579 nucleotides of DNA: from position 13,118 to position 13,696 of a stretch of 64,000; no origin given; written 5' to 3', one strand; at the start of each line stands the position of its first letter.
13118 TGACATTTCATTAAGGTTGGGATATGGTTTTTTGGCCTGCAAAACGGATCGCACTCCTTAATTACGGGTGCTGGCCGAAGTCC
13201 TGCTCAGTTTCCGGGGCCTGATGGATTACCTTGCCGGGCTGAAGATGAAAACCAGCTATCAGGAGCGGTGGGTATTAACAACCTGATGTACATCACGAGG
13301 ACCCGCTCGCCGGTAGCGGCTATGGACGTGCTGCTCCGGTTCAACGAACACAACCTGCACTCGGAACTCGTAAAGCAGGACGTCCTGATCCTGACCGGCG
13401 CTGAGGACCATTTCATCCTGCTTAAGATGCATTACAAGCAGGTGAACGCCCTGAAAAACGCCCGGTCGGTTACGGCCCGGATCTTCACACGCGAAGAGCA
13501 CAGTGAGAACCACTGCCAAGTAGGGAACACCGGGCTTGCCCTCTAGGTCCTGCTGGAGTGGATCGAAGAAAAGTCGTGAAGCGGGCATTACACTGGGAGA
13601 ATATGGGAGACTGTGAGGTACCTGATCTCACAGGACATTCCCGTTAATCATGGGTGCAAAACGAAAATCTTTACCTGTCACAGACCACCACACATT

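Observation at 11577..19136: Cluster of surface-exposed cell-wall/beta-lactam-type amide hydrolases in a methanogen without murein (best candidate for a novel system)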

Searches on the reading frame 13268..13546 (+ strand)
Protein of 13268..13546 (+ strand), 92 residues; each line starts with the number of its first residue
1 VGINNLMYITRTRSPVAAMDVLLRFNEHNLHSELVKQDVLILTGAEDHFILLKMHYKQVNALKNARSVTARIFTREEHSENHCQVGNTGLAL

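Call 39: search_protein_families(library=pfam, proteins=[window:13268-13546:+], max_evalue=1)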
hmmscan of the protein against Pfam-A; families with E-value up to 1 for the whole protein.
window:13268-13546:+ (92 aa): 1 family
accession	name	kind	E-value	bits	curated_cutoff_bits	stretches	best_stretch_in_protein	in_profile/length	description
PF00326.27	Peptidase_S9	-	0.11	12.4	22.6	1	28-79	139-188/213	Prolyl oligopeptidase family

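Call 87: search_protein_representatives(protein=window:13268-13543:+)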
Query: 92 residues. Proteins with E-value up to 0.001 (for the whole library): 433; up to 1e-10: 142; up to 1e-30: 1. The best 150 are listed.
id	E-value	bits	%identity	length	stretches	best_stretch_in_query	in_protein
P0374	2.7e-31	123.1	61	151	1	3-92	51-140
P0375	1.2e-30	121.1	63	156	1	3-92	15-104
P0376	2.2e-30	120.2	62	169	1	3-92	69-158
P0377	1.4e-28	114.5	64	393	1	2-92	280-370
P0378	1.5e-28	114.4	67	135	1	2-92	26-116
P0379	3.7e-25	103.6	57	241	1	3-92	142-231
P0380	1.6e-24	101.5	57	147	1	3-91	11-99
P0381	2.6e-23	97.7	66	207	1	19-92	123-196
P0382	2.9e-23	97.6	63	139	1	7-92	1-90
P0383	7.3e-23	96.3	52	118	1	3-92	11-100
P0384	1.6e-22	95.2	68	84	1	2-76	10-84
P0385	2.4e-22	94.7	68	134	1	16-92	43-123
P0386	5.9e-22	93.4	77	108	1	2-63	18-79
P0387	7.9e-22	93.0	59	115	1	18-91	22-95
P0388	7.2e-21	89.9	55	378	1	2-92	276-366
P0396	2.6e-18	81.8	53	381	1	3-92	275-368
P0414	1.3e-15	73.2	52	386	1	6-92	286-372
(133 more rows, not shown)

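Call 88: search_protein_families(library=pfam, proteins=[P0377, P0388, P0396, P0414], max_evalue=0.001)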
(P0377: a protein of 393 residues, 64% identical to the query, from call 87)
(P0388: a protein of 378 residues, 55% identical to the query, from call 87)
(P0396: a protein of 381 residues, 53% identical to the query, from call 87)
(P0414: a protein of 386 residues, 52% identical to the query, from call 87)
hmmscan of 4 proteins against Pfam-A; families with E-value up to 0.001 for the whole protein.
P0377 (393 aa): 5 families
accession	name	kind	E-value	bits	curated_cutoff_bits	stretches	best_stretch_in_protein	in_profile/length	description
PF00561.26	Abhydrolase_1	-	9.9e-14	52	25.8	1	141-356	4-238/245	alpha/beta hydrolase fold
PF12697.13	Abhydrolase_6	-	6.7e-10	40.4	26.3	1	141-356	2-204/217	Alpha/beta hydrolase family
PF12146.15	Hydrolase_4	-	4.4e-09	36.4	27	1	137-356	3-232/239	Serine aminopeptidase, S33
PF01738.24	DLH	-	9.7e-06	25.8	21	0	302-359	131-189/217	Dienelactone hydrolase family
PF12740.14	PETase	-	0.0006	19.7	28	0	137-235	53-155/263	PET hydrolase-like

P0388 (378 aa): 4 families
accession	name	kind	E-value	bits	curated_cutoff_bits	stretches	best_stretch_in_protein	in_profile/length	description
PF00561.26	Abhydrolase_1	-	1.2e-12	48.5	25.8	1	135-339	4-228/245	alpha/beta hydrolase fold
PF12697.13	Abhydrolase_6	-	1.3e-08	36.2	26.3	1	135-250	2-99/217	Alpha/beta hydrolase family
PF12146.15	Hydrolase_4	-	1.4e-07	31.5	27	1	132-341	4-219/239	Serine aminopeptidase, S33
PF12695.13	Abhydrolase_5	-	0.00088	19.5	27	0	155-231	22-89/164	Alpha/beta hydrolase family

P0396 (381 aa): 3 families
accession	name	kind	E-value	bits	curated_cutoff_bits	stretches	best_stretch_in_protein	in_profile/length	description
PF00561.26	Abhydrolase_1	-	5.4e-13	49.6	25.8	1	141-236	5-102/245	alpha/beta hydrolase fold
PF12697.13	Abhydrolase_6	-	3.4e-12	47.9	26.3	1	141-338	3-195/217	Alpha/beta hydrolase family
PF12146.15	Hydrolase_4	-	3.1e-06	27.1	27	1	140-333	8-216/239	Serine aminopeptidase, S33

P0414 (386 aa): 4 families
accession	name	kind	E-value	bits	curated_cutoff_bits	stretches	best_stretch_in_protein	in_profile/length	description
PF00561.26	Abhydrolase_1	-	4.7e-13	49.8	25.8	1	137-340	3-223/245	alpha/beta hydrolase fold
PF12697.13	Abhydrolase_6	-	1.2e-09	39.5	26.3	1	157-339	23-192/217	Alpha/beta hydrolase family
PF12146.15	Hydrolase_4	-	2.6e-06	27.3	27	1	133-335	3-210/239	Serine aminopeptidase, S33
PF00326.27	Peptidase_S9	-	5e-05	23.3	22.6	0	196-238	59-102/213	Prolyl oligopeptidase family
